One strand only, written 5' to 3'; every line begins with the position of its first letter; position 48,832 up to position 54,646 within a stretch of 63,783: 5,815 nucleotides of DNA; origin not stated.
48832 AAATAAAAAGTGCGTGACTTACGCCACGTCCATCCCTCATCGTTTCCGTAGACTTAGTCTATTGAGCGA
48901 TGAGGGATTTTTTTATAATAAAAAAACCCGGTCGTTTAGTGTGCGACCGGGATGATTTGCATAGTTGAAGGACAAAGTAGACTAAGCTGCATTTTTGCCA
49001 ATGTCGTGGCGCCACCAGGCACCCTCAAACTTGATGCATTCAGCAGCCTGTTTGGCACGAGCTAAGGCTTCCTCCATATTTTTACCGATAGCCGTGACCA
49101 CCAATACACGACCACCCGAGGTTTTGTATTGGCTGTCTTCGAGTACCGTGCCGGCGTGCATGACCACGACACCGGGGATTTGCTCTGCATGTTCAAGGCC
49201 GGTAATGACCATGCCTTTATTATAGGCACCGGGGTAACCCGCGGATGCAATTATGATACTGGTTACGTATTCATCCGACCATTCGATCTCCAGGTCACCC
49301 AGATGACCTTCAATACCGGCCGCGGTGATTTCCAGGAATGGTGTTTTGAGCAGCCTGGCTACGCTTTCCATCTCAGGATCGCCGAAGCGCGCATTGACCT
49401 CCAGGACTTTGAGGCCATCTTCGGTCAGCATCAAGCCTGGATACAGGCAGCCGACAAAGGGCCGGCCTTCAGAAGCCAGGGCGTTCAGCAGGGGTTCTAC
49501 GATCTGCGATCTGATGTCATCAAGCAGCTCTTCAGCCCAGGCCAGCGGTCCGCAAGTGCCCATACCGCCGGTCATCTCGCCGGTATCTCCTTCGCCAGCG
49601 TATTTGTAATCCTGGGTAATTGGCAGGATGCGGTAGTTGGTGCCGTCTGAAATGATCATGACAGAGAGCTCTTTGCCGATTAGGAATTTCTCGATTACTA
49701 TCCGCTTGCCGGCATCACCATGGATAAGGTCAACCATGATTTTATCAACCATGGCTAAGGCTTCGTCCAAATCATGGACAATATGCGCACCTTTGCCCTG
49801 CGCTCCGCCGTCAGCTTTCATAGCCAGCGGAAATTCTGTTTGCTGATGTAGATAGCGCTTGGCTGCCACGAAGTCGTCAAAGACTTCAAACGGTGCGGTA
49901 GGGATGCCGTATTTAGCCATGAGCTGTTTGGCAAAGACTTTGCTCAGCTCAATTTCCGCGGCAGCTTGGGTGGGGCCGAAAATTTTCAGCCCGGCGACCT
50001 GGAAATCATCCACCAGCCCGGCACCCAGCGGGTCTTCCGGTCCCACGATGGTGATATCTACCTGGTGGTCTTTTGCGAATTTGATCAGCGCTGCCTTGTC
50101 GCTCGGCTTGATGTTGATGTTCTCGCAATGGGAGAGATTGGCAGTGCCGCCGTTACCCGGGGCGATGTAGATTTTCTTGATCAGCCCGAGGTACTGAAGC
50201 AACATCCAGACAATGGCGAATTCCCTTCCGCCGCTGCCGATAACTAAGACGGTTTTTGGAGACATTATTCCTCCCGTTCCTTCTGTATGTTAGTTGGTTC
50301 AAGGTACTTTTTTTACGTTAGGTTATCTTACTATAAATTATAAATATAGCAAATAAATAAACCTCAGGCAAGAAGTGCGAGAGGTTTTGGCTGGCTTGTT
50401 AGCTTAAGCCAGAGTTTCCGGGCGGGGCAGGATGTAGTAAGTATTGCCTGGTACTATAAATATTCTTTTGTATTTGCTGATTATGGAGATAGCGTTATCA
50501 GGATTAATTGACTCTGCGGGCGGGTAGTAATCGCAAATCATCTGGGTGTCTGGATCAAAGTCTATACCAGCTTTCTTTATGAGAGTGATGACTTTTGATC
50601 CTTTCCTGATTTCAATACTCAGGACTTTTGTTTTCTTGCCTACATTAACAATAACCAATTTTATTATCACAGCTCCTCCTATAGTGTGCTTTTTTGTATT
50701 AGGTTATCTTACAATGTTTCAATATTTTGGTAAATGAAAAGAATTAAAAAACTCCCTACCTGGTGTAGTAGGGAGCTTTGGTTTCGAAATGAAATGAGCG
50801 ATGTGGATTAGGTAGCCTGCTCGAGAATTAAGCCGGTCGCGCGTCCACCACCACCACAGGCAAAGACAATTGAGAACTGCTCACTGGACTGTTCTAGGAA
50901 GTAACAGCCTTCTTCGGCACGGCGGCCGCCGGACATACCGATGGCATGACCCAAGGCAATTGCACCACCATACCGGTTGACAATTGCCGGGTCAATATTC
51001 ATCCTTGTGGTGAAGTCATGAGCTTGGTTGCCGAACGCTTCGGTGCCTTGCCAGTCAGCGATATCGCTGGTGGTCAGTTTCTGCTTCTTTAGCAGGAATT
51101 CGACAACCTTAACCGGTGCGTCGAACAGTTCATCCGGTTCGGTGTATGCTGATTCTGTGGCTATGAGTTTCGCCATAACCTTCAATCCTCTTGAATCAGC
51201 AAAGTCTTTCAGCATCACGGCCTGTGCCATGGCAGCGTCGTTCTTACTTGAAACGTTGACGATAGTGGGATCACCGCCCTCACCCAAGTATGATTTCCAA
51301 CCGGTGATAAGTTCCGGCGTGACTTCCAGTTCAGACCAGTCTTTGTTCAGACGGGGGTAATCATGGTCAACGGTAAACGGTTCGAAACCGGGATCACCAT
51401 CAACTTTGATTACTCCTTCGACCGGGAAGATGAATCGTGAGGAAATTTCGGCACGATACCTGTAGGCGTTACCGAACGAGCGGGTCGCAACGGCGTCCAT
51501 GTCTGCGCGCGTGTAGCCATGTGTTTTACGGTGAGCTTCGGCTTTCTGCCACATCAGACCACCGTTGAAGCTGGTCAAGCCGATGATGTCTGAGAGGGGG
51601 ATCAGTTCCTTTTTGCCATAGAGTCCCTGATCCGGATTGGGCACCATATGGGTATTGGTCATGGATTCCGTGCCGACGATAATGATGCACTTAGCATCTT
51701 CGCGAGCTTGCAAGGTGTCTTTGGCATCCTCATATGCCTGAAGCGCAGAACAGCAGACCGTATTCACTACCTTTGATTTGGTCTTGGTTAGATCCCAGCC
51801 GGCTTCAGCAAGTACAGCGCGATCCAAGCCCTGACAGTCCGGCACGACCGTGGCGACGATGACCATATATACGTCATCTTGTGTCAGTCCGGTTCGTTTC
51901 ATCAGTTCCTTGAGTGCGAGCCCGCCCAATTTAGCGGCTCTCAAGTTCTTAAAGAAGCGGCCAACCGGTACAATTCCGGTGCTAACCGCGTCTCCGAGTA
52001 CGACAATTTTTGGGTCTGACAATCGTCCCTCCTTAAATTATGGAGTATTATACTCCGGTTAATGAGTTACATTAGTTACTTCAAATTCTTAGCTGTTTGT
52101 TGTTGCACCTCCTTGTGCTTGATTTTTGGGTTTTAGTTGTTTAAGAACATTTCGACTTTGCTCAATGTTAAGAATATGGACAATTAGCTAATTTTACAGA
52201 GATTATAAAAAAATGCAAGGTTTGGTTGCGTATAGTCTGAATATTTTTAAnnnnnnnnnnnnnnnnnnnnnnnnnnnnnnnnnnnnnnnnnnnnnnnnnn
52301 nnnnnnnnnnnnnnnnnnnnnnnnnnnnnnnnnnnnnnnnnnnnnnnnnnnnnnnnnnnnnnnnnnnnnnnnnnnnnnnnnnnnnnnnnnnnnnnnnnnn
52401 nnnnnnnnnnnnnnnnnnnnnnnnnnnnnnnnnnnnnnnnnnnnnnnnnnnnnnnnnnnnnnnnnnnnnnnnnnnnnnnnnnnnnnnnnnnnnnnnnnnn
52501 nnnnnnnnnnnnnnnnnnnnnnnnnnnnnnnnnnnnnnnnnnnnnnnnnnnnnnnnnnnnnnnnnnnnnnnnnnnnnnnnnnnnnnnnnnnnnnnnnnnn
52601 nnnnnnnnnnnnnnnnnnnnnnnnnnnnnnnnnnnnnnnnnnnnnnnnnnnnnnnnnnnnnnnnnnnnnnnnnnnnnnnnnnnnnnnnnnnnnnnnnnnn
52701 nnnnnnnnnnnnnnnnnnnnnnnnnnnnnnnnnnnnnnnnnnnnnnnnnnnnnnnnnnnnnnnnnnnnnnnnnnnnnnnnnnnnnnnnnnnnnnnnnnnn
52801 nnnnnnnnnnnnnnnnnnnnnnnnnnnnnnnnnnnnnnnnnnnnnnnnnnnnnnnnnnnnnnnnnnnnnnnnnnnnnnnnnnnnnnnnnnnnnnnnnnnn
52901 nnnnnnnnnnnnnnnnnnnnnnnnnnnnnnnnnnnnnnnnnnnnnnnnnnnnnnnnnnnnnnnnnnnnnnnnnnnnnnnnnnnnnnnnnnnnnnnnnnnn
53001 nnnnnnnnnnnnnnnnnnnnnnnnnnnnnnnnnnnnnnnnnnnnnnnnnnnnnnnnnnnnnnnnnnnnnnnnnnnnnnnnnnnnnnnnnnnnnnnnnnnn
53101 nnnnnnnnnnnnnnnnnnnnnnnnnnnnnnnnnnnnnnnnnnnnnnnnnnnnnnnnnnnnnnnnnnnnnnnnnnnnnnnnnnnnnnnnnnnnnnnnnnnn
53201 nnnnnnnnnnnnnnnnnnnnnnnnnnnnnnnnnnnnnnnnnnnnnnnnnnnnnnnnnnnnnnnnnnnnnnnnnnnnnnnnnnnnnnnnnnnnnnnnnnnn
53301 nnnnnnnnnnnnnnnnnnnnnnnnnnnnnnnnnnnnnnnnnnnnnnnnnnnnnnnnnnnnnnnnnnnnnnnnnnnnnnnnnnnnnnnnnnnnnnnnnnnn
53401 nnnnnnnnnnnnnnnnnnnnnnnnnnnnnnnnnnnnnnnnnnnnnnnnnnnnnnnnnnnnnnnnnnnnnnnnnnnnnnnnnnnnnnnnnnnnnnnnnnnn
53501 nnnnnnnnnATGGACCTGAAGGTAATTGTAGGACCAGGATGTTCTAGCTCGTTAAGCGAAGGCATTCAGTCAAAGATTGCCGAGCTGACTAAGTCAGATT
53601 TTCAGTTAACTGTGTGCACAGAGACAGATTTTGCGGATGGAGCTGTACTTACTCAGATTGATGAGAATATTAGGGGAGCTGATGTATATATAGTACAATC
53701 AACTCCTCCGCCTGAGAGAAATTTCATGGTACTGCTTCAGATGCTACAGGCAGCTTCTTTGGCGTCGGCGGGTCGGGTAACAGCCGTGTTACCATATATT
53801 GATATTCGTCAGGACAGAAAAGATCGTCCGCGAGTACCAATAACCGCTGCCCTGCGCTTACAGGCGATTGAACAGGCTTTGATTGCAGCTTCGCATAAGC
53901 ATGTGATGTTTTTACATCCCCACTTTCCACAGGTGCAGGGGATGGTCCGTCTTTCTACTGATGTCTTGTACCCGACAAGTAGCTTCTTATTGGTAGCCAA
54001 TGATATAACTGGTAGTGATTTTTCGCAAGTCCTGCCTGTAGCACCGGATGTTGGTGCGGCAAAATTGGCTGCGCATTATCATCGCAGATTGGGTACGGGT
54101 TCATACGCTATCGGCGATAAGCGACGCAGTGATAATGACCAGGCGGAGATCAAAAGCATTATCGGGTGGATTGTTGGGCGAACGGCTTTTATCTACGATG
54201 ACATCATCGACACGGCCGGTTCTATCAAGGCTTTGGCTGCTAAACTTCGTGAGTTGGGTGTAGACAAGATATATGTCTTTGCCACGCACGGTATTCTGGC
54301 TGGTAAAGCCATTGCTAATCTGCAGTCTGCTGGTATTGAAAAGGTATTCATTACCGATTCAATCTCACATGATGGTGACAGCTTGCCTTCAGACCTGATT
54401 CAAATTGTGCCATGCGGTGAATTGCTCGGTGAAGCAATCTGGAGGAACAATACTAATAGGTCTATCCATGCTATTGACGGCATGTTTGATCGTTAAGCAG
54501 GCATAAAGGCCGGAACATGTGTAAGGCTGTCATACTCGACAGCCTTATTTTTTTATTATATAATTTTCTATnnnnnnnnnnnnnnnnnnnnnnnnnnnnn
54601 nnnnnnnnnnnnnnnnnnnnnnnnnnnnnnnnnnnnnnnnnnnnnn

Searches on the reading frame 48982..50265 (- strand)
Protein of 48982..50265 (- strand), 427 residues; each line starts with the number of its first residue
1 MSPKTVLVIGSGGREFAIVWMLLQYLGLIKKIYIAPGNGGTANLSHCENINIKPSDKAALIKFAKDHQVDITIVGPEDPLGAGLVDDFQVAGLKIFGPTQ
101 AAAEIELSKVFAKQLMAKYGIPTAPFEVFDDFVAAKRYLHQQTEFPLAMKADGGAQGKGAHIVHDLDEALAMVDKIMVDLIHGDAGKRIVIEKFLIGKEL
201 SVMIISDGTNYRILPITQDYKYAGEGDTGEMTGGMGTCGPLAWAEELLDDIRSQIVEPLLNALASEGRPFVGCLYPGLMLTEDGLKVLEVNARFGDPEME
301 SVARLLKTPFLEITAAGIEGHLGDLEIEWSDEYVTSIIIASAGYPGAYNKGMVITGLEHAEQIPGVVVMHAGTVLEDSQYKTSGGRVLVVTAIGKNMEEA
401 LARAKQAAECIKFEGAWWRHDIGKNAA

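Call 34: search_protein_families(library=pfam, proteins=[window:48982-50265:-], max_evalue=0.0001)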
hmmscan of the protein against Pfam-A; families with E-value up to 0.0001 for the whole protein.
window:48982-50265:- (427 aa): 6 families
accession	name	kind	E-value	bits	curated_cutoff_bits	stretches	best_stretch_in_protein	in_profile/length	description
PF01071.24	GARS_A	-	1.2e-60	205.1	27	1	108-298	2-193/194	Phosphoribosylglycinamide synthetase, ATP-grasp (A) domain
PF02844.21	GARS_N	-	2.7e-32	111.9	29.5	1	5-106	2-100/100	Phosphoribosylglycinamide synthetase, N domain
PF02843.22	GARS_C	-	2.2e-28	98.9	34.8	1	336-424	3-91/92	Phosphoribosylglycinamide synthetase, C domain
PF02655.19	ATP-grasp_3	-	6.9e-06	26.7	23.2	1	145-295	32-158/160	ATP-grasp domain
PF02786.22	CPSase_L_D2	-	3.7e-05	23.8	19.8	1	109-211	2-106/211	Carbamoyl-phosphate synthase L chain, ATP binding domain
PF18603.7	LAL_C2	-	4e-05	24.2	29.4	0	353-414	11-76/78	L-amino acid ligase C-terminal domain 2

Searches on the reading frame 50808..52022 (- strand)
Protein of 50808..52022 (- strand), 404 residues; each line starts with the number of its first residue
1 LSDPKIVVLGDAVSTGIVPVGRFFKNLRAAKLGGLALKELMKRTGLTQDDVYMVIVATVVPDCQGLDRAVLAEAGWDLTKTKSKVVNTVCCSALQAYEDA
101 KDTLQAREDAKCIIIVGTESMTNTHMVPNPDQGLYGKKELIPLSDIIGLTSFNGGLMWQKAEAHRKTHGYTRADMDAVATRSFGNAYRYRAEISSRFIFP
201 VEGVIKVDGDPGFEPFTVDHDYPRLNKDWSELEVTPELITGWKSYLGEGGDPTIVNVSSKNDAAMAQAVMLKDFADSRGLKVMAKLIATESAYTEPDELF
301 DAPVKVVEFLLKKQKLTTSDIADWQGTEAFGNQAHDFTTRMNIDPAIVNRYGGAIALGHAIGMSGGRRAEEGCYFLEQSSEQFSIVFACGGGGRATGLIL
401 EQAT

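Call 35: search_protein_families(library=pfam, proteins=[window:50808-52022:-], max_evalue=0.0001)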
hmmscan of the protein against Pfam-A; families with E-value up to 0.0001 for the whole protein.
window:50808-52022:- (404 aa): 2 families
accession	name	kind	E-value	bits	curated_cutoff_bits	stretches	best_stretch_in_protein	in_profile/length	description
PF02803.24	Thiolase_C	-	4e-24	85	27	1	280-401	1-122/123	Thiolase, C-terminal domain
PF00108.29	Thiolase_N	-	1e-19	71.4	26.4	1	8-192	2-190/260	Thiolase, N-terminal domain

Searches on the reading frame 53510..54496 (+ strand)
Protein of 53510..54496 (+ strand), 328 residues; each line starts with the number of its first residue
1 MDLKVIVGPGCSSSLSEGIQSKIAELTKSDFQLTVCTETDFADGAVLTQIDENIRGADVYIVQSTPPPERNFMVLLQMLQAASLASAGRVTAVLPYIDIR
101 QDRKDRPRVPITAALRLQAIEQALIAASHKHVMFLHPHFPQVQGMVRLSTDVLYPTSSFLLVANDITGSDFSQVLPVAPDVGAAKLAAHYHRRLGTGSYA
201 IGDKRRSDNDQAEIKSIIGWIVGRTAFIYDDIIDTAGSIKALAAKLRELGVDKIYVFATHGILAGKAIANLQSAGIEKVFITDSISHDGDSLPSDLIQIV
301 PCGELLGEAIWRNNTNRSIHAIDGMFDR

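Call 35: search_protein_families(library=pfam, proteins=[window:53510-54496:+], max_evalue=0.0001)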
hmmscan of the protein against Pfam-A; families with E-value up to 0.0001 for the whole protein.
window:53510-54496:+ (328 aa): 3 families
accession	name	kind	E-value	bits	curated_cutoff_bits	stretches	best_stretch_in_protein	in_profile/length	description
PF13793.12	Pribosyltran_N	-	5.4e-25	88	25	1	19-123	12-116/117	N-terminal domain of ribose phosphate pyrophosphokinase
PF14572.12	Pribosyl_synth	-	3.4e-18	66.7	27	1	216-319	76-179/184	Phosphoribosyl synthetase-associated domain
PF00156.33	Pribosyltran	-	1.2e-05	25.1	26.3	1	171-256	28-122/158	Phosphoribosyl transferase domain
